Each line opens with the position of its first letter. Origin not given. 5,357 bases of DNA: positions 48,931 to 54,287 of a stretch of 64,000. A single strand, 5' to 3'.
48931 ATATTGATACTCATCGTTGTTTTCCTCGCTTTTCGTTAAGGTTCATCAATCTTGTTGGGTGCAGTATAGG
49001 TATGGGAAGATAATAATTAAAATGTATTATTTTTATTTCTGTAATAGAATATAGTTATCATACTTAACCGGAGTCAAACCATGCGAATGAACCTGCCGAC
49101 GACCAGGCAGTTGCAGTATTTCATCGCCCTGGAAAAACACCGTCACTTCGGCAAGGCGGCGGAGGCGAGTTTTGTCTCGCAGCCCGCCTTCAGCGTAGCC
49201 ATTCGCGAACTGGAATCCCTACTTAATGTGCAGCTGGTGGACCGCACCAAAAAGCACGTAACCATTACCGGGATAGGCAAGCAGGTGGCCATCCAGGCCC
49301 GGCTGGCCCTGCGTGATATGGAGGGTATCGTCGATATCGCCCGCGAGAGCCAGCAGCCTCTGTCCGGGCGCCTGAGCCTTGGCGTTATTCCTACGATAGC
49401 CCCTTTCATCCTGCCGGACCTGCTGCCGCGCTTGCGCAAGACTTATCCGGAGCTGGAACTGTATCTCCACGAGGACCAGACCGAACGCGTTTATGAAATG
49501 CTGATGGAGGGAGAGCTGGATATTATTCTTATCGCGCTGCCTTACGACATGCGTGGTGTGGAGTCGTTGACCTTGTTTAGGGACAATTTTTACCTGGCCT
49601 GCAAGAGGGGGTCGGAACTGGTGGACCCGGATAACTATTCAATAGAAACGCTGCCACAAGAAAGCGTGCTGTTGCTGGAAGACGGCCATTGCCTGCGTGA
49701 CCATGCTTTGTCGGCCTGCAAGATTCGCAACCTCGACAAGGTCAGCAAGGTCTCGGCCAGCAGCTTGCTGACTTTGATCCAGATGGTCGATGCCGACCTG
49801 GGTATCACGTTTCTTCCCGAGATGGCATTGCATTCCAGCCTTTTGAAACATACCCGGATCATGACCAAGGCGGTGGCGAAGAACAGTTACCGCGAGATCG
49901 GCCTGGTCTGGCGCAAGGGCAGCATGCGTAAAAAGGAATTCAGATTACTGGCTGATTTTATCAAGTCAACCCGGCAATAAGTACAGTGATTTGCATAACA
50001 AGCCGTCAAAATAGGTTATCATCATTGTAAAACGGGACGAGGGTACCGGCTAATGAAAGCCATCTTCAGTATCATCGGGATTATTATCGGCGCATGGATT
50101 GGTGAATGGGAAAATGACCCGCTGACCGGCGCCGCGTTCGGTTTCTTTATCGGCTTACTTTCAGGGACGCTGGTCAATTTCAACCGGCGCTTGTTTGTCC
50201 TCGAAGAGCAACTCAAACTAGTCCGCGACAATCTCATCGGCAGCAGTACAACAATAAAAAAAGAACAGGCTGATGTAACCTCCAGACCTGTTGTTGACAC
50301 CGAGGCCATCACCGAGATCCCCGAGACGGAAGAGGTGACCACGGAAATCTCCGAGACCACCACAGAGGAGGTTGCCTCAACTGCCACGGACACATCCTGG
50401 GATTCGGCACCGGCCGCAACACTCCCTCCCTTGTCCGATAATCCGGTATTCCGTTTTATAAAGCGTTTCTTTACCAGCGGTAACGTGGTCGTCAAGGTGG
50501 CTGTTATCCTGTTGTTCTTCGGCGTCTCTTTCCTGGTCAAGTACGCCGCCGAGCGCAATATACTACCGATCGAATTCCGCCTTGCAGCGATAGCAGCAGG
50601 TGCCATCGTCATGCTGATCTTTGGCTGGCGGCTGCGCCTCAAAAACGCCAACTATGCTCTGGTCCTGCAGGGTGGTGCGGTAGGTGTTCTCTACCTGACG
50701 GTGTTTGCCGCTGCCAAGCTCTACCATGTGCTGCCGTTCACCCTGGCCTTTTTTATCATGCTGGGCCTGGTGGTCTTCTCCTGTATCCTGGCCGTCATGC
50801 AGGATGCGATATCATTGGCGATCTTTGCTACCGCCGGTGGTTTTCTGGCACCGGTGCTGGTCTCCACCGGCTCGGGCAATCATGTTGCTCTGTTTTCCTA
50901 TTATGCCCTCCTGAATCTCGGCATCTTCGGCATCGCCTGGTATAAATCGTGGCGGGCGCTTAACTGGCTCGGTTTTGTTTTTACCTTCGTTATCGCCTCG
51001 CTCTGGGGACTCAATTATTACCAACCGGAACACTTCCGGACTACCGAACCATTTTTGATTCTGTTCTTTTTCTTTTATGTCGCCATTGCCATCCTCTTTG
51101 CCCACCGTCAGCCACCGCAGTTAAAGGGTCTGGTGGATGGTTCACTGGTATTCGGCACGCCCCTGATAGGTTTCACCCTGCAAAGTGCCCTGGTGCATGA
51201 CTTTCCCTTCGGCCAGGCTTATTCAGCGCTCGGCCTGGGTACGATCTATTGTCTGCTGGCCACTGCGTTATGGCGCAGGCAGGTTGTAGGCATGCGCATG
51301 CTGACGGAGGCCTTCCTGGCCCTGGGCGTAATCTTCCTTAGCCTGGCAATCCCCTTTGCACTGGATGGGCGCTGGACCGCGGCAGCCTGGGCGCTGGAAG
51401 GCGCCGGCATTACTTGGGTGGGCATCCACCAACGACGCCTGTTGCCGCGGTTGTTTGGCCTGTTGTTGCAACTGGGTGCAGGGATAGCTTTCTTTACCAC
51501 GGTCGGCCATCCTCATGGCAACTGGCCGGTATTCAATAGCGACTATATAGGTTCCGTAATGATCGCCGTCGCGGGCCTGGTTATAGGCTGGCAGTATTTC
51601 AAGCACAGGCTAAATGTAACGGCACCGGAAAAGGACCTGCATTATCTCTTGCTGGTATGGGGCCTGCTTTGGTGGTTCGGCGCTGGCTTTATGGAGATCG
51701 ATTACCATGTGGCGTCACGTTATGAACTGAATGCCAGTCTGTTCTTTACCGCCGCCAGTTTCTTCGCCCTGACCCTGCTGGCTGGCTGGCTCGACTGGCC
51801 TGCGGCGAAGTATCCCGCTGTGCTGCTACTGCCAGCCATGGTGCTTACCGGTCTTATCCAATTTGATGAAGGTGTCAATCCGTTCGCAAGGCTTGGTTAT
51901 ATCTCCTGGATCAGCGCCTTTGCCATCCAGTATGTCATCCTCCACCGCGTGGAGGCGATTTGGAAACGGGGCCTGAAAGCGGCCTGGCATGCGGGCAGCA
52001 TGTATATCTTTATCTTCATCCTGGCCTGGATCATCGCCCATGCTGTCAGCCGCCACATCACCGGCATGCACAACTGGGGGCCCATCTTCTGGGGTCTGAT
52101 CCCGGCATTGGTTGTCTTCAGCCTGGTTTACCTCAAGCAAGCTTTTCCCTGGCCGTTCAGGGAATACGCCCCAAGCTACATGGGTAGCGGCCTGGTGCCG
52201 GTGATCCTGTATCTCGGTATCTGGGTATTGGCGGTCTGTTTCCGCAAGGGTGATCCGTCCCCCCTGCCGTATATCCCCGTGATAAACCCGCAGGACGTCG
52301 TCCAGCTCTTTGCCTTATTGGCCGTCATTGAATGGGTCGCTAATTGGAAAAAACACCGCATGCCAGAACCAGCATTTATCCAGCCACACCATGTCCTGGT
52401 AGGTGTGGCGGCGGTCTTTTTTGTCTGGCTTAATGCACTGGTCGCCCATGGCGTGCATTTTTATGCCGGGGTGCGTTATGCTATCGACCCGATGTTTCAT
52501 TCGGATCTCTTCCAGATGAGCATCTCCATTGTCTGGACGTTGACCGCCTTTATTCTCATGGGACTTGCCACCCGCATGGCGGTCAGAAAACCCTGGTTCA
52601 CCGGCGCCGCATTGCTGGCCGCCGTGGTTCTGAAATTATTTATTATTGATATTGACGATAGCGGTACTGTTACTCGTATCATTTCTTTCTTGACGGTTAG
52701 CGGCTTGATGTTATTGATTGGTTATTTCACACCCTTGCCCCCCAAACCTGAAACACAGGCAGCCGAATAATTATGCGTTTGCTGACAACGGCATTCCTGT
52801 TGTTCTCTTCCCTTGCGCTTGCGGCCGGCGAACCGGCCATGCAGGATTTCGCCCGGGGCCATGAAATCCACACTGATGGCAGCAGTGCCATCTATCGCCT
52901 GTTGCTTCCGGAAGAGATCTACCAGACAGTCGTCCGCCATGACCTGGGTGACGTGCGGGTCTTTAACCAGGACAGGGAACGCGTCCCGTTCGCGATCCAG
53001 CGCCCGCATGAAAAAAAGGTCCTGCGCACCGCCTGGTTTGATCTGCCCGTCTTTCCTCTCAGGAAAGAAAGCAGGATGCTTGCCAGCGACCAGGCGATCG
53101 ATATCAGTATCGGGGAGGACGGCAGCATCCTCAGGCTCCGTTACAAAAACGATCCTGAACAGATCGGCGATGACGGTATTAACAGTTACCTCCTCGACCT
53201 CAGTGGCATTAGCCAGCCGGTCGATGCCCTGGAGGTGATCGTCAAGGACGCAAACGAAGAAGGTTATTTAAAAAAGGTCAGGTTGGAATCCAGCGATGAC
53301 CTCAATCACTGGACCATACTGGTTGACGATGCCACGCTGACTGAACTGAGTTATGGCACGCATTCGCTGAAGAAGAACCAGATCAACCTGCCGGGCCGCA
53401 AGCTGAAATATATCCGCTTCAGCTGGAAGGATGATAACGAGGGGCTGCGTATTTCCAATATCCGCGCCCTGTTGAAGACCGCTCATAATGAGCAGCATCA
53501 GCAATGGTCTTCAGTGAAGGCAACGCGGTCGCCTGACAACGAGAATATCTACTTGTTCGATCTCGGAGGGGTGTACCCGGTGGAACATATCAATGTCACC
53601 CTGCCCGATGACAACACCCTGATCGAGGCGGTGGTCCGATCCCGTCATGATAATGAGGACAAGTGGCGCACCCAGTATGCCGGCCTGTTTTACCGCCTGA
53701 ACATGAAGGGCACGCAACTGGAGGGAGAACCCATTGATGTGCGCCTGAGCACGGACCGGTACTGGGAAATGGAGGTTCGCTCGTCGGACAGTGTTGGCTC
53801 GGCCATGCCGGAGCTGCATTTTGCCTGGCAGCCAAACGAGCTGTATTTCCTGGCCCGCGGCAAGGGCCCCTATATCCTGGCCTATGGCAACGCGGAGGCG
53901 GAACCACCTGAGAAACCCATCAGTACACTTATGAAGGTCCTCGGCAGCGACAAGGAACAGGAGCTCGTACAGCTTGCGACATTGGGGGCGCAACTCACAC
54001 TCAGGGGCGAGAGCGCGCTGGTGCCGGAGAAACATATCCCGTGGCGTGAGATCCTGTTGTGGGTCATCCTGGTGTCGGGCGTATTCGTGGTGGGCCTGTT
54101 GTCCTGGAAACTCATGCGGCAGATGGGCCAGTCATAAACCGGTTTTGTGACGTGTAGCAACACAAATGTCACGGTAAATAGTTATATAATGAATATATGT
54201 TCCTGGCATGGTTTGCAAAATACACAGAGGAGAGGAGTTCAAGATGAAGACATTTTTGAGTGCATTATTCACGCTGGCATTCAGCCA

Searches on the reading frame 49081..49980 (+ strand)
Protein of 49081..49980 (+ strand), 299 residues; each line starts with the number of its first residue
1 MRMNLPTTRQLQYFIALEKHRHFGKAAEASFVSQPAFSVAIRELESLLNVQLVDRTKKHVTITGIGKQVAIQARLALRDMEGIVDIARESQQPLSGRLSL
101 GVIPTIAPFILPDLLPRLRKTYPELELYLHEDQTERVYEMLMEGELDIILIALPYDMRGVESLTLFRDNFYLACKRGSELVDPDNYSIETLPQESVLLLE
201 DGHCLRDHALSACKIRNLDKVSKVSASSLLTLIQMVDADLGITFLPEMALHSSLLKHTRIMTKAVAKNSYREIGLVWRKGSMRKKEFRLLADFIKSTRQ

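Call 86: search_protein_families(library=pfam, proteins=[window:49081-49980:+], max_evalue=0.00001)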
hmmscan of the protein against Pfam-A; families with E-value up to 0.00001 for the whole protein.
window:49081-49980:+ (299 aa): 2 families
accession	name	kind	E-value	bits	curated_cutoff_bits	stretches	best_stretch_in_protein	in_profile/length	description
PF03466.25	LysR_substrate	-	7.4e-45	153.3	28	1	92-296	2-206/209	LysR substrate binding domain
PF00126.33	HTH_1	-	4.6e-17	62.1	26.6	1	9-66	2-59/60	Bacterial regulatory helix-turn-helix protein, lysR family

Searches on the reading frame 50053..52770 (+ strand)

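Call 86: search_protein_families(library=pfam, proteins=[window:50053-52770:+], max_evalue=0.00001)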
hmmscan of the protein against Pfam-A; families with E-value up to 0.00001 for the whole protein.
window:50053-52770:+ (905 aa): 1 family
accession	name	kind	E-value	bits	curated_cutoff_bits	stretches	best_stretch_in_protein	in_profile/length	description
PF10101.14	DUF2339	-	1.6e-176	589.4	33.6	1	143-896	2-659/659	Predicted membrane protein (DUF2339)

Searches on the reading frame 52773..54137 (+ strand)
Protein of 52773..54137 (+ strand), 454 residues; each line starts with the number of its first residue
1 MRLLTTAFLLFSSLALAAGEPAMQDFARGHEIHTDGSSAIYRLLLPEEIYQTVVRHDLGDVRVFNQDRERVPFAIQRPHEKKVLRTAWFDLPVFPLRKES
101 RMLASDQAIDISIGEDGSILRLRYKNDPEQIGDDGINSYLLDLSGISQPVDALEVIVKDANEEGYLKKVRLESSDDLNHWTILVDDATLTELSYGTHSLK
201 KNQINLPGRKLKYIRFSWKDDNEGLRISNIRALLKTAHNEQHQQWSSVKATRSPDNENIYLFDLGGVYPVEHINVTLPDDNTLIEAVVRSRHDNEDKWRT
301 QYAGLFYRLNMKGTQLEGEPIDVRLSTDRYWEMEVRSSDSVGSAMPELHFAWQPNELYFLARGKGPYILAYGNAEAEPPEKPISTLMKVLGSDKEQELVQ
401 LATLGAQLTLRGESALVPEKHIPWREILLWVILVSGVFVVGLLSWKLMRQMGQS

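Call 87: search_protein_families(library=pfam, proteins=[window:52773-54137:+], max_evalue=0.00001)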
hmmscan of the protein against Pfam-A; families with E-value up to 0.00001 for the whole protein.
window:52773-54137:+ (454 aa): 2 families
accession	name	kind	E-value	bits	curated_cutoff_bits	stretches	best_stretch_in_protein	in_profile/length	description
PF13163.11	DUF3999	-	1.1e-103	348.1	30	1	24-447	1-424/424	Protein of unknown function (DUF3999)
PF00754.31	F5_F8_type_C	-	6e-07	30.1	28.2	0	149-230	46-124/127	F5/8 type C domain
